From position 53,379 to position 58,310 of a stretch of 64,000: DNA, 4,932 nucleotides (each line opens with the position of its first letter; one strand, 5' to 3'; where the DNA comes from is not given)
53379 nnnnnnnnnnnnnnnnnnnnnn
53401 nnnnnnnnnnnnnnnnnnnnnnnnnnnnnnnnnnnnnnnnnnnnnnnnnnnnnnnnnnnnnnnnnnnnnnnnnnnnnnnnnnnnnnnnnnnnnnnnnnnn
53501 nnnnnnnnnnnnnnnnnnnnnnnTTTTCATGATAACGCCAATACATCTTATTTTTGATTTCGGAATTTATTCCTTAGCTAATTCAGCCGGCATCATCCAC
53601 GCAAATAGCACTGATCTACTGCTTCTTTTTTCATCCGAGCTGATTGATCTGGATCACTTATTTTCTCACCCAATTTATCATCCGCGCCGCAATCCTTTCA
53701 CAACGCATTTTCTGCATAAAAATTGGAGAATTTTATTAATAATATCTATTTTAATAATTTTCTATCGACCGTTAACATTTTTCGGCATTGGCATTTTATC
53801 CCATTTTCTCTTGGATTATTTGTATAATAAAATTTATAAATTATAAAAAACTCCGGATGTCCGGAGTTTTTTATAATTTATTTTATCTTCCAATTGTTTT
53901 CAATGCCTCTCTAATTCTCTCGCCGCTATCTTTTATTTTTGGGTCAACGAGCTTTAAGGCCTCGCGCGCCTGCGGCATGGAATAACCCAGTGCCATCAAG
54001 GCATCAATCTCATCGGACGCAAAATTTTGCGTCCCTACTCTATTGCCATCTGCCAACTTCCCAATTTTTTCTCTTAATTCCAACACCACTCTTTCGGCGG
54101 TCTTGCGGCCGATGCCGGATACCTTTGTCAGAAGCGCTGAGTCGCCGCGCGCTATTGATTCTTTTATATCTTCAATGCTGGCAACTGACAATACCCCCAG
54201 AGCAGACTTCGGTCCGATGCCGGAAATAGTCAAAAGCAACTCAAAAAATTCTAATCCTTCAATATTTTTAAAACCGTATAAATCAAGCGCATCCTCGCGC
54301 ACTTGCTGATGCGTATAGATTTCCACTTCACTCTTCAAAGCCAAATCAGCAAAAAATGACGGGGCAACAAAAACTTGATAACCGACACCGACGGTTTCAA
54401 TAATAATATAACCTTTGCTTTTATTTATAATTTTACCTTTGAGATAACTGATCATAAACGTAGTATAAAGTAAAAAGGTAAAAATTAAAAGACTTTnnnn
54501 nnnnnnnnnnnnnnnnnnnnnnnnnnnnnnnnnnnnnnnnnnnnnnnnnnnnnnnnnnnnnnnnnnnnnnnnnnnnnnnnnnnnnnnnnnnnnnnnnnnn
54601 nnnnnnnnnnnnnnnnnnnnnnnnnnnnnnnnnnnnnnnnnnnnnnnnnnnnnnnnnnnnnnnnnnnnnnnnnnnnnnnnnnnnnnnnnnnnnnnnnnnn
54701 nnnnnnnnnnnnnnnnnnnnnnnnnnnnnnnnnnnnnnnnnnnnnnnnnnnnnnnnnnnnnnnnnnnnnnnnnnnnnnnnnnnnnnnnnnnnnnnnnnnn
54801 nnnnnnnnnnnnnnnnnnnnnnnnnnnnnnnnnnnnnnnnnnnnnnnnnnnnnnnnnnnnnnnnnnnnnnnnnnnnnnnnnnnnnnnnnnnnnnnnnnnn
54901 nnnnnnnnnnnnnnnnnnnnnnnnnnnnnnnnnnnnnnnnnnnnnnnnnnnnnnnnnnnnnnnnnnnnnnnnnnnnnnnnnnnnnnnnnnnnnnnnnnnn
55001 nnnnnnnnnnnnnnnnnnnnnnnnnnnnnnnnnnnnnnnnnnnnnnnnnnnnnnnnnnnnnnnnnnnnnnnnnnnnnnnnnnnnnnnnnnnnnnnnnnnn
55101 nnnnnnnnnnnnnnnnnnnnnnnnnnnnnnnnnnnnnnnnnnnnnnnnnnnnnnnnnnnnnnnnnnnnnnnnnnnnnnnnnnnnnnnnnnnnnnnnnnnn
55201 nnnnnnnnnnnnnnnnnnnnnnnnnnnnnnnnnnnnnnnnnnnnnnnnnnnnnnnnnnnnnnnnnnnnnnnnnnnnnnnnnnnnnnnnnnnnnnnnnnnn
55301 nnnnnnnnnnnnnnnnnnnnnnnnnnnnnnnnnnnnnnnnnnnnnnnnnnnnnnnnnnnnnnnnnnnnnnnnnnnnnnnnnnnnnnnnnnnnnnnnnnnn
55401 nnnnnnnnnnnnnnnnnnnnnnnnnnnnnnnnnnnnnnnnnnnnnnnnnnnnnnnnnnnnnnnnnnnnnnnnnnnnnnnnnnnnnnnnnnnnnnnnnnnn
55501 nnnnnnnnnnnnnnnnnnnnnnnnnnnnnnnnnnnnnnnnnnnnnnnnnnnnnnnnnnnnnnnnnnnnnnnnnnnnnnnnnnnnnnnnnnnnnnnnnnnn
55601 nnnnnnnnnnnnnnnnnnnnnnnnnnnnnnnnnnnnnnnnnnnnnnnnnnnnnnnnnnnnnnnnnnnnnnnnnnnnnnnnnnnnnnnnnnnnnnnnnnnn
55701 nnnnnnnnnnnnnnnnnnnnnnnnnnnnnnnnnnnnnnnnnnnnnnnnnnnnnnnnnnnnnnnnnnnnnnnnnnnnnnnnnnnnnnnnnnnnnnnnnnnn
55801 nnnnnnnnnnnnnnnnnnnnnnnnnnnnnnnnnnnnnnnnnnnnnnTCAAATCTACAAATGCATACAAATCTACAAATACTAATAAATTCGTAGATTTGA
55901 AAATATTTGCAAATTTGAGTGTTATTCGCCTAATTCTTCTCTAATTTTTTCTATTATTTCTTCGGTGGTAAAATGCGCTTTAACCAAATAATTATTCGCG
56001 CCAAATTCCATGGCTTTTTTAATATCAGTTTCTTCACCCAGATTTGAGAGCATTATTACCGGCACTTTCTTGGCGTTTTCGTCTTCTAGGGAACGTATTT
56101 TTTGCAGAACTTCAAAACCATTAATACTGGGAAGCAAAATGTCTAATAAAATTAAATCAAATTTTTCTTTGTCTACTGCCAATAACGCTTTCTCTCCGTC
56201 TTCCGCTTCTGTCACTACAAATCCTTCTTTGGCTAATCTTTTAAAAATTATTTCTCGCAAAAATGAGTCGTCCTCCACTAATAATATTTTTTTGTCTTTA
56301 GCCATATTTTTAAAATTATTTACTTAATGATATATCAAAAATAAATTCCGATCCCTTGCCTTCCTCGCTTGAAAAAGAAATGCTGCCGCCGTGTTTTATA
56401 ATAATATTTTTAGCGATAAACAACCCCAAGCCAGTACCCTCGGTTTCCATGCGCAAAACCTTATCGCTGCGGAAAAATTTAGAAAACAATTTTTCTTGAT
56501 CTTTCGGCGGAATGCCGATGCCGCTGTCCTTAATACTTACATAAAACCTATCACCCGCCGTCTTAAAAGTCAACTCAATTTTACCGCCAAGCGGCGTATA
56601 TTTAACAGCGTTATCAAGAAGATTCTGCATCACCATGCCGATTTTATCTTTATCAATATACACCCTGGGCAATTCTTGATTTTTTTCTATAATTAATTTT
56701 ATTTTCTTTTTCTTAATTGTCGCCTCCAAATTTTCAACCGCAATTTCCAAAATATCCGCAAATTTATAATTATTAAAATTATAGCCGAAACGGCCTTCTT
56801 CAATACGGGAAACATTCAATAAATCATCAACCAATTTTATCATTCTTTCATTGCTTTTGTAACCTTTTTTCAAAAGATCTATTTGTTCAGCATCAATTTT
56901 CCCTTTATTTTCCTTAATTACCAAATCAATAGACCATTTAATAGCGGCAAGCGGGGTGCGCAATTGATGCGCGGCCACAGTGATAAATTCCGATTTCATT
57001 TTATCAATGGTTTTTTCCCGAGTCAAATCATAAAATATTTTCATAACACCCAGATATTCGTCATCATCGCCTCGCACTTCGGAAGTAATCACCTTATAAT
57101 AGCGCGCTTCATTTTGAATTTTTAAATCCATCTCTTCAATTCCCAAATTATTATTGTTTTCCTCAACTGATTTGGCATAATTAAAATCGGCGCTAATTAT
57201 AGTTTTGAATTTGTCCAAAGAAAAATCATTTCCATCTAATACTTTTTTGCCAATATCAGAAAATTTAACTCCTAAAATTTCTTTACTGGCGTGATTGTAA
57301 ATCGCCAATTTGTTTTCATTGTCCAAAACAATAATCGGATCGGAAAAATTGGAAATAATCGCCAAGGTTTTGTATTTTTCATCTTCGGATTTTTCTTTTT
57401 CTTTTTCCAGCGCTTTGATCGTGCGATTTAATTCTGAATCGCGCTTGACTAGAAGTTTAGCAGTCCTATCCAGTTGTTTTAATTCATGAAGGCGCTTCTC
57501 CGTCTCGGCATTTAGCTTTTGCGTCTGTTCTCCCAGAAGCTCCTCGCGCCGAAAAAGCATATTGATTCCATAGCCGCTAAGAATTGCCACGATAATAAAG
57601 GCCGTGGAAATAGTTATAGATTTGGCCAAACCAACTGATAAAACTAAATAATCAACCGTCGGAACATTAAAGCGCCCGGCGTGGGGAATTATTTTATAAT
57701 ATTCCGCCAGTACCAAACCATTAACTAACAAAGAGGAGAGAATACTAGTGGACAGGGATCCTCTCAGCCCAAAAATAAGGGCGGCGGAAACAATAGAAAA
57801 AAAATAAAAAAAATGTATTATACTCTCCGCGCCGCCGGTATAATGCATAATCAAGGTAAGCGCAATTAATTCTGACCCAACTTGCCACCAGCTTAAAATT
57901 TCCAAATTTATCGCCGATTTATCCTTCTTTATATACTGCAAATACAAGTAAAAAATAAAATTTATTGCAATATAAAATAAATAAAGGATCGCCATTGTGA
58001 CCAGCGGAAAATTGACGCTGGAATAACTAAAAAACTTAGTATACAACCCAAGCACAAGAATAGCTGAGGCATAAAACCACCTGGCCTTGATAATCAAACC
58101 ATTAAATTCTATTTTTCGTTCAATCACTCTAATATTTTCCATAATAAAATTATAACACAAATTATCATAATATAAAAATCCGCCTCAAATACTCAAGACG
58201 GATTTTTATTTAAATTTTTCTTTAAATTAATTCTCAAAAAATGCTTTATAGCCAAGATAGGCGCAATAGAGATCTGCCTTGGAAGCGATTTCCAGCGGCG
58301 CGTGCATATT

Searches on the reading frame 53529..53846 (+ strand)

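Call 80: search_protein_families(library=pfam, proteins=[window:53529-53846:+], max_evalue=0.00001)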
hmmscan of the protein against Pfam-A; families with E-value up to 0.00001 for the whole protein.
window:53529-53846:+ (105 aa): 1 family
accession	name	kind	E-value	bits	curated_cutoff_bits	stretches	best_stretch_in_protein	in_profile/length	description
PF19617.4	DUF6122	-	1.7e-10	41.7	27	1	28-97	29-96/102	Family of unknown function (DUF6122)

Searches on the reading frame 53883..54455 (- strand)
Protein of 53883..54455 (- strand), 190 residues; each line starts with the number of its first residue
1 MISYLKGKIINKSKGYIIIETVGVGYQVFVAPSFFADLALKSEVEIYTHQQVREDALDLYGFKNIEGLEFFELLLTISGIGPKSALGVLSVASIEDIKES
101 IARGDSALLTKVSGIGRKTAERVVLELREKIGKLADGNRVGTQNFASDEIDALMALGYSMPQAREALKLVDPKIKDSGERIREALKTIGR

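Call 80: search_protein_families(library=pfam, proteins=[window:53883-54455:-], max_evalue=0.00001)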
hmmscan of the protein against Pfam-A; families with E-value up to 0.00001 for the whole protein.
window:53883-54455:- (190 aa): 4 families
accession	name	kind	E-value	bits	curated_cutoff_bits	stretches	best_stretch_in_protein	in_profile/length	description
PF01330.27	RuvA_N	-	7.8e-23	80.8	23.6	1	1-61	1-61/61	RuvA N terminal domain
PF14520.12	HHH_5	-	2.5e-16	60.4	27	1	71-129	1-57/57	Helix-hairpin-helix domain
PF07499.19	RuvA_C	-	7.8e-08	33.1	24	1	150-188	7-46/47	RuvA, C-terminal domain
PF00633.29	HHH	-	1.4e-07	31.4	24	0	109-124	13-28/30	Helix-hairpin-helix motif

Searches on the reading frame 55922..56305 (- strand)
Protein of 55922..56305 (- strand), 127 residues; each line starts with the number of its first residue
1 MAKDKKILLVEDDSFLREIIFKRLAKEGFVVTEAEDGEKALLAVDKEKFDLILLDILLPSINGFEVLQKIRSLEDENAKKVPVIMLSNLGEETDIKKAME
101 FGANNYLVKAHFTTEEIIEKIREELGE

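Call 80: search_protein_families(library=pfam, proteins=[window:55922-56305:-], max_evalue=0.00001)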
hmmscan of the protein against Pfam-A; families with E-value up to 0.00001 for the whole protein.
window:55922-56305:- (127 aa): 1 family
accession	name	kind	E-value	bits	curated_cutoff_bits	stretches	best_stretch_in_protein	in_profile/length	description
PF00072.30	Response_reg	-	2.7e-27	95.6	30.2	1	7-122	1-111/111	Response regulator receiver domain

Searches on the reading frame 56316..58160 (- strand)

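Call 80: search_protein_families(library=pfam, proteins=[window:56316-58160:-], max_evalue=0.00001)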
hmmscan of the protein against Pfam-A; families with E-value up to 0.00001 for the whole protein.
window:56316-58160:- (614 aa): 2 families
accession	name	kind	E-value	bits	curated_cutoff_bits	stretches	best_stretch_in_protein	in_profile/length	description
PF02518.31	HATPase_c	-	1.9e-28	99.5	26.4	1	503-612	2-109/111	Histidine kinase-, DNA gyrase B-, and HSP90-like ATPase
PF00512.31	HisKA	-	1.4e-13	51.1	26.9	1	388-456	1-66/66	His Kinase A (phospho-acceptor) domain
